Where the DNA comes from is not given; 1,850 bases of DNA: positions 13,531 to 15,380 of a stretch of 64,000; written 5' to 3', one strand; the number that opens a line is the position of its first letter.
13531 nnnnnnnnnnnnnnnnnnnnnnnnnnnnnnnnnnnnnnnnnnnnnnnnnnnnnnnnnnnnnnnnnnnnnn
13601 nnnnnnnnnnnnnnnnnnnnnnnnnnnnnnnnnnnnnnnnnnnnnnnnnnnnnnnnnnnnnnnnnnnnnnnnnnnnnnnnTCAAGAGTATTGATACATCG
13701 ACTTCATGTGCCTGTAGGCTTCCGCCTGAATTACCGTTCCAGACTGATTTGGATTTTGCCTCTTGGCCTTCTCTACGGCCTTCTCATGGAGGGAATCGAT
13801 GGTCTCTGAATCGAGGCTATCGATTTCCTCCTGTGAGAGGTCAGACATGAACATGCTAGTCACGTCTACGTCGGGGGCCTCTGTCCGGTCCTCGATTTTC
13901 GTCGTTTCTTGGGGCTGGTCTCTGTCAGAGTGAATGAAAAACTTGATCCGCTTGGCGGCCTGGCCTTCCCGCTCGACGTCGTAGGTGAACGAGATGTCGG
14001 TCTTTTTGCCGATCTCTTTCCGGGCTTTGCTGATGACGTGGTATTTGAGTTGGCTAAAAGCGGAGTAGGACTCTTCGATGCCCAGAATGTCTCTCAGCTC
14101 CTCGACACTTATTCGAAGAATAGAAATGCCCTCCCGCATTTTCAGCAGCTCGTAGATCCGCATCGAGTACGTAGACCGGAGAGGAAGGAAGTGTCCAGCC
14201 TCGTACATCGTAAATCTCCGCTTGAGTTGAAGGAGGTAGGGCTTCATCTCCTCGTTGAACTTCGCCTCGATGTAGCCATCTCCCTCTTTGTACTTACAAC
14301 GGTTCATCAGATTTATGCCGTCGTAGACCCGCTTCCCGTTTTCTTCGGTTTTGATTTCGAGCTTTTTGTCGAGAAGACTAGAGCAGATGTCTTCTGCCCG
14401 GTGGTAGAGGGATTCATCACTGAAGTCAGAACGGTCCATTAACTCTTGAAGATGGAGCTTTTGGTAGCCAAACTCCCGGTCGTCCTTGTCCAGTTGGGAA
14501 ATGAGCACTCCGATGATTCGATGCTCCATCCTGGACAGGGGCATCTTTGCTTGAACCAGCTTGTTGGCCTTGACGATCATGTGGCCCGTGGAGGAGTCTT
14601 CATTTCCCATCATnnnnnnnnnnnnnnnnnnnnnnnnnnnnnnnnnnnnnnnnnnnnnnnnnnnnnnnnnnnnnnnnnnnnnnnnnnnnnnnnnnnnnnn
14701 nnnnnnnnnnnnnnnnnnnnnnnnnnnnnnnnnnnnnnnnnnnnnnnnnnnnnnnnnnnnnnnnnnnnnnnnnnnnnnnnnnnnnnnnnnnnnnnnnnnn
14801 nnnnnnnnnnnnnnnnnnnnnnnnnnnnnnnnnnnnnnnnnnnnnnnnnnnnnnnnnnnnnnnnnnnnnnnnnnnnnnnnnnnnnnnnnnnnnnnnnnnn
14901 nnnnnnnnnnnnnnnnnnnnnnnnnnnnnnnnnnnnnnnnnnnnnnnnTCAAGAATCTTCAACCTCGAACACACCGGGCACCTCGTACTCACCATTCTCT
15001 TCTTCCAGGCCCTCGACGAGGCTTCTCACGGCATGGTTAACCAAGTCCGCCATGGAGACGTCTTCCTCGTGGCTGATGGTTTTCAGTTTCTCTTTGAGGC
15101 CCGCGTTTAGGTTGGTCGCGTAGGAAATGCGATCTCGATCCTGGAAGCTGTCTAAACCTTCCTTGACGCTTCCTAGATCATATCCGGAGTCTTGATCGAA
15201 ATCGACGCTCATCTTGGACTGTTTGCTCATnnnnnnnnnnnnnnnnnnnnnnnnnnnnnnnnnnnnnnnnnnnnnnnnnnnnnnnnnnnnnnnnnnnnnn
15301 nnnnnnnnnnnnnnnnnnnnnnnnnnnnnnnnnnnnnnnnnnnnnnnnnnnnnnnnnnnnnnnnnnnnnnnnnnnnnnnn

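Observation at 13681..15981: Iteron-Rep plus ParA/RHH partition cassette embedded in a crAss-type phage genome (possible plasmid-prophage lifestyle)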

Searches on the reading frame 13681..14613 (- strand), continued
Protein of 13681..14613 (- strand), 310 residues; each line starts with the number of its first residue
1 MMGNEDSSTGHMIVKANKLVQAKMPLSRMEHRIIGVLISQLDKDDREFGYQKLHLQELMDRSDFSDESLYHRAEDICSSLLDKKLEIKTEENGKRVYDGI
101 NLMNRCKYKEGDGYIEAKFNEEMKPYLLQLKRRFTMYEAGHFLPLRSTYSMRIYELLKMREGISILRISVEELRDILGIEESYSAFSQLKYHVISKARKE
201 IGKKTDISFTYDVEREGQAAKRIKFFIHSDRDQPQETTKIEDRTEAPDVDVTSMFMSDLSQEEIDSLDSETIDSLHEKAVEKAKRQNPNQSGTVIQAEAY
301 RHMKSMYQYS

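Call 54: search_solved_structures(query=window:13681-14613:-, max_evalue=0.001)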
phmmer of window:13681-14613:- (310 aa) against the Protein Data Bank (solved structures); distinct sequences matched with E-value up to 0.001: 9.
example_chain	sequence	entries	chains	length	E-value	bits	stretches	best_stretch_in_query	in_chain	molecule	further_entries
2nra_C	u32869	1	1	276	3.3e-10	43.1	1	69-233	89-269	PI protein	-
1rep_C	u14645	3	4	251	2e-08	37.3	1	11-226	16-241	PROTEIN (REPLICATION INITIATION PROTEIN) | Replication initiation protein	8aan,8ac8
38ep_C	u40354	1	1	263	2e-08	37.2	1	11-226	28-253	Replication initiation protein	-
7uxy_C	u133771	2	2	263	2.1e-08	37.2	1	11-226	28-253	Replication initiation protein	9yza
2z9o_A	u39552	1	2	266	2.3e-08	37.1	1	11-226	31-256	Replication initiation protein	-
36ot_C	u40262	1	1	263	2.4e-08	37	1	11-226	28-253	Replication initiation protein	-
36ow_C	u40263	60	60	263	2.4e-08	37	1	11-226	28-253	Replication initiation protein | RepB family plasmid replication initiator protein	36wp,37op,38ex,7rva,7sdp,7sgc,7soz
36nq_C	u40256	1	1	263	4.6e-08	36.1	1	11-226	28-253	Replication initiation protein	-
1hkq_A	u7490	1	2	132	4.6e-05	26.2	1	12-138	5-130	REPLICATION PROTEIN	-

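Call 69: find_related_loci(query=A1, collection=viral_contigs, flank=10000)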
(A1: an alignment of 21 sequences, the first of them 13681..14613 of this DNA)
Query A1 (310 aa) in viral_contigs; peptide patterns used: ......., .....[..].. (x = any residue, [..] = any of these).
129 stretches matched a pattern; 1 encode a relative of the query (tblastn E <= 1e-3); 1 distinct loci.
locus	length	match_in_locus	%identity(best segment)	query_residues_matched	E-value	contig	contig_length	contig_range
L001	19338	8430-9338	75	10-310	5e-152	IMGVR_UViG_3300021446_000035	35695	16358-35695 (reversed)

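Call 72: search_dna_similar(query=window:13681-14613:-, collection=plasmids, mode=protein, max_rows=25)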
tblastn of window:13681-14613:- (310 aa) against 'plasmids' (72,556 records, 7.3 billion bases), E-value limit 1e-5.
Records with a match: 3760; places in all: 4088; records where one place covers at least 80% of the query: 306.
Best place of each record, by identity: 60-80% 2; <60% 3758.
By first word of the organism name: Acinetobacter 1022; Escherichia 505; Lactococcus 427; Psychrobacter 104; Pseudomonas 85; Bacillus 83; Serratia 76; Clostridium 74; Moraxella 74; Enterococcus 73; and 170 more.
By predicted mobility (MOB-suite, as given by PLSDB): non-mobilizable 1810; mobilizable 1664; conjugative 286.
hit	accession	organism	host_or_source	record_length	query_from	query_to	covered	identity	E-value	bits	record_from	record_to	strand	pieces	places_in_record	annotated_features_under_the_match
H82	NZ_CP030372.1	Salinibacter ruber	-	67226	6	308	98%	61.8%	1e-122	393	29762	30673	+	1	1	replication initiation protein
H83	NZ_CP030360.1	Salinibacter ruber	-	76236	6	308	98%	61.8%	1e-122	393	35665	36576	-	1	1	replication initiation protein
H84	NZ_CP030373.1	Salinibacter ruber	-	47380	7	301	95%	42.9%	1e-74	255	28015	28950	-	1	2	replication initiation protein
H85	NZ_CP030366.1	Salinibacter ruber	-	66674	7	301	95%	42.9%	1e-74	255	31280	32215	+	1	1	replication initiation protein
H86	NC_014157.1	Salinibacter ruber M8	-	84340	7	301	95%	42.6%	9e-74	253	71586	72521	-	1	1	replication initiation protein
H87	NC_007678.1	Salinibacter ruber DSM 13855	-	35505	13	301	93%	42.4%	9e-75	256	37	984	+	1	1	replication initiation protein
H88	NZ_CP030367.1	Salinibacter ruber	-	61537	12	308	96%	39.2%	4e-70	243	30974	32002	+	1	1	replication initiation protein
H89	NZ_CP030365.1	Salinibacter ruber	-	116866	12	303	94%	36.3%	9e-52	190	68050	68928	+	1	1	replication initiation protein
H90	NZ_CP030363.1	Salinibacter ruber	-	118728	11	294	92%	36.3%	2e-54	197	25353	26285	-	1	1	replication initiation protein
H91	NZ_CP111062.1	Chondrinema litorale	Seaweed,red alga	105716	12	302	94%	33.8%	7e-41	158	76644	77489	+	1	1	replication initiation protein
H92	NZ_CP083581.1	Bacillus sp. PM8313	Pagrus major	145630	11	309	96%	29.7%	3e-20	99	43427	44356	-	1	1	replication initiation protein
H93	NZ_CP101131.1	Bacillus sp. KRF7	Sebastes schlegelii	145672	11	309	96%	29.7%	3e-20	99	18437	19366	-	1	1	replication initiation protein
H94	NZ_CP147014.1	Bernardetia sp. MNP-M8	grean alga,grean algae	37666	13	288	89%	31.9%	5e-32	132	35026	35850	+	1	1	replication initiation protein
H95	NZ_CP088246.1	Metabacillus sp. B2-18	single cell,human skin swab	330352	6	288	91%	31.1%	7e-25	112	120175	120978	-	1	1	replication initiation protein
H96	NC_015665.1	Parageobacillus thermoglucosidasius C56-YS93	-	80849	8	261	82%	34.6%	6e-26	143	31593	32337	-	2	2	replication initiation protein | hypothetical protein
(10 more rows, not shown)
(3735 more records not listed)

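Call 97: search_protein_families(library=padloc, proteins=[window:13681-14613:-], max_evalue=0.001)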
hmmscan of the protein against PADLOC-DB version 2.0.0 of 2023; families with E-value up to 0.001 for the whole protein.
window:13681-14613:- (310 aa): 0 families

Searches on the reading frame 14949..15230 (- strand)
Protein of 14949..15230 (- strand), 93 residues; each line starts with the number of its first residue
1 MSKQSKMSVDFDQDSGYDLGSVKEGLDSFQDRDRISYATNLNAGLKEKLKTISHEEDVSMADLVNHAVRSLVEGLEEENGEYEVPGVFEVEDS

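Call 4: search_protein_families(library=pfam, proteins=[window:14949-15230:-], max_evalue=0.1)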
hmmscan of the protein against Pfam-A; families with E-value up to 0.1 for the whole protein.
window:14949-15230:- (93 aa): 0 families

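Call 5: search_protein_families(library=ncbifam, proteins=[window:14949-15230:-], max_evalue=0.1)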
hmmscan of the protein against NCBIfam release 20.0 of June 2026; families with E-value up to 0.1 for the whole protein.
window:14949-15230:- (93 aa): 1 family
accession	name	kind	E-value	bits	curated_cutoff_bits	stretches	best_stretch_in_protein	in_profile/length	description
NF041284.1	PrgO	equivalog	0.066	13.5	100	0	46-79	47-80/90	DNA segregation protein PrgO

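Call 6: search_protein_families(library=phrogs, proteins=[window:14949-15230:-], max_evalue=0.01)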
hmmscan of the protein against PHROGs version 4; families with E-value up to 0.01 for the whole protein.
window:14949-15230:- (93 aa): 2 families
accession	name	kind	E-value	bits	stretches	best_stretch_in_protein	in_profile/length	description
phrog_3180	-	transcription regulation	3.1e-05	24.9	1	45-73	16-44/50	Arc-like repressor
phrog_582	-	transcription regulation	0.00048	21.4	1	33-78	56-101/105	Arc-like repressor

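Call 52: search_solved_structures(query=A2, max_evalue=10, show_alignments=2)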
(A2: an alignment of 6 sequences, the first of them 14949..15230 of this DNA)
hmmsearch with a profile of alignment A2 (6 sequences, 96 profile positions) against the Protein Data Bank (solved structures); distinct sequences matched with E-value up to 10: 1.
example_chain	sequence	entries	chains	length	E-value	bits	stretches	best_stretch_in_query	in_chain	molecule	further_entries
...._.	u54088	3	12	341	1.5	12.4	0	59-94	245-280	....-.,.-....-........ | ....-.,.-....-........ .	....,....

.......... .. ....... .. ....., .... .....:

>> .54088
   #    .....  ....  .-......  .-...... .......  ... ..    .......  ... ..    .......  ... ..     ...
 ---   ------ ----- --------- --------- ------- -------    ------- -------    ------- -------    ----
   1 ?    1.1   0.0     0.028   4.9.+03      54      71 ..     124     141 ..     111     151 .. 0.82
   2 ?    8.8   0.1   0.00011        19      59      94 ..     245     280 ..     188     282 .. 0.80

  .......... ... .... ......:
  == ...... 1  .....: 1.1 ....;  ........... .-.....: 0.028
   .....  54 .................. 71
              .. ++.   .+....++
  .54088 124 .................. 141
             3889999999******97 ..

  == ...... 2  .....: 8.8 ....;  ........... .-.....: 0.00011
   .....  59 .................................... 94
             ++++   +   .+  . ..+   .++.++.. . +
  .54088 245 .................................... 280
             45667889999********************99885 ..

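Call 73: predict_structure(protein=window:14949-15230:-)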
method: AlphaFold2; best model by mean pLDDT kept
length: 93 residues; sequences in the alignment: 1
mean_pLDDT: 55.9   pTM: 0.31
mean pLDDT of the five models: 55.9, 55.5, 55.0, 52.7, 44.4
residues with pLDDT >= 90: 0; 70-90: 5; 50-70: 57; < 50: 31
segments of 3 or more residues with pLDDT < 50: 2-13, 15-17, 81-93
pLDDT, mean of each block of 10 residues (from residue 1): 42 48 61 65 67 54 65 61 46 40
secondary structure, 60 per line:
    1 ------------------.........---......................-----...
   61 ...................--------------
elements in order: H19-27 H31-52 H58-79

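Call 74: find_homologous_proteins(query=window:14949-15230:-, max_evalue=0.001)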
Query window:14949-15230:- (93 aa): 11 proteins with E <= 0.001 among 12 candidates.
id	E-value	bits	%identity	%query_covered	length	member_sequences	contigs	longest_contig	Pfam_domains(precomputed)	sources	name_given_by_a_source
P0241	9.8e-46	171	89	100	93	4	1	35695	-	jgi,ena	-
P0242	1.4e-45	171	91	100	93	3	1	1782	-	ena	-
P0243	5.3e-45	169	89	100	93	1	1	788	-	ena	-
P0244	2.3e-41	157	84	100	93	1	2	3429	-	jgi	-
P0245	1.0e-36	142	76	99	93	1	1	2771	-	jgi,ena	-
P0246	5.7e-31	124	66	100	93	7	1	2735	-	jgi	jgi:hypothetical protein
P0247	6.8e-28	114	63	100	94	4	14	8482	-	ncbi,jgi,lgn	jgi:hypothetical protein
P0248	3.6e-25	106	61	99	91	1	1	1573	-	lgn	-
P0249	3.3e-22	96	67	72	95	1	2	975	-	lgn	-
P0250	2.7e-19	87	58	86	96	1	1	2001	-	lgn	-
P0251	2.2e-17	81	67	70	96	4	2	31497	-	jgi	-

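Call 77: search_protein_families(library=pfam, alignment_id=A4, max_evalue=1)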
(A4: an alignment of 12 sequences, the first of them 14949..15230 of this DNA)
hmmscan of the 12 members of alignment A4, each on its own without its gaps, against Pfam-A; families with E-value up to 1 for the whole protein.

A. member 1, window:14949-15230:- (93 aa): 1 family
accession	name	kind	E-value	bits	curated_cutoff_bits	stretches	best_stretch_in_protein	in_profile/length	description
PF20605.4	Antitox_RHH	-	0.19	12.4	27.2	1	44-70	14-40/50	Antitoxin-like ribbon-helix-helix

B. families by the number of members that match (of 12 scanned): 11 families
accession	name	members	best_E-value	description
PF19320.4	GlfT2_domain3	3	0.07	Galactofuranosyltransferase-2, domain 3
PF20605.4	Antitox_RHH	3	0.15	Antitoxin-like ribbon-helix-helix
PF12651.13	RHH_3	2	0.00077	Ribbon-helix-helix domain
PF11020.14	DUF2610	2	0.016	Domain of unknown function (DUF2610)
PF01724.21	DUF29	1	0.028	Domain of unknown function DUF29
PF09274.16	ParG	1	0.05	ParG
PF22888.1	FIMAH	1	0.1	FIMAH domain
PF14410.12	GH-E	1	0.12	HNH/ENDO VII superfamily nuclease with conserved GHE residues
PF22694.1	CtpB_N-like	1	0.14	Activating protease CtpB N-terminal domain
PF25561.1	QRICH1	1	0.17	QRICH1 domain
PF07878.17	RHH_5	1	0.18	CopG-like RHH_1 or ribbon-helix-helix domain, RHH_5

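Call 80: predict_structure(alignment_id=A4)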
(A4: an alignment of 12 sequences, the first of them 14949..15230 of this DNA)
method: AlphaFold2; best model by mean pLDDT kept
length: 93 residues; sequences in the alignment: 12
mean_pLDDT: 53.9   pTM: 0.23
mean pLDDT of the five models: 53.9, 49.2, 46.9, 42.4, 37.7
residues with pLDDT >= 90: 0; 70-90: 5; 50-70: 55; < 50: 33
segments of 3 or more residues with pLDDT < 50: 4-10, 25-38, 51-54
pLDDT, mean of each block of 10 residues (from residue 1): 45 51 48 46 52 52 69 63 59 52
secondary structure, 60 per line:
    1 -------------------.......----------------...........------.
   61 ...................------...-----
elements in order: H20-26 H43-53 H60-79

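Call 97: search_protein_families(library=padloc, proteins=[window:14949-15230:-], max_evalue=0.001)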
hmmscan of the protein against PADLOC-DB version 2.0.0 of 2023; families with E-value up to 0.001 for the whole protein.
window:14949-15230:- (93 aa): 0 families
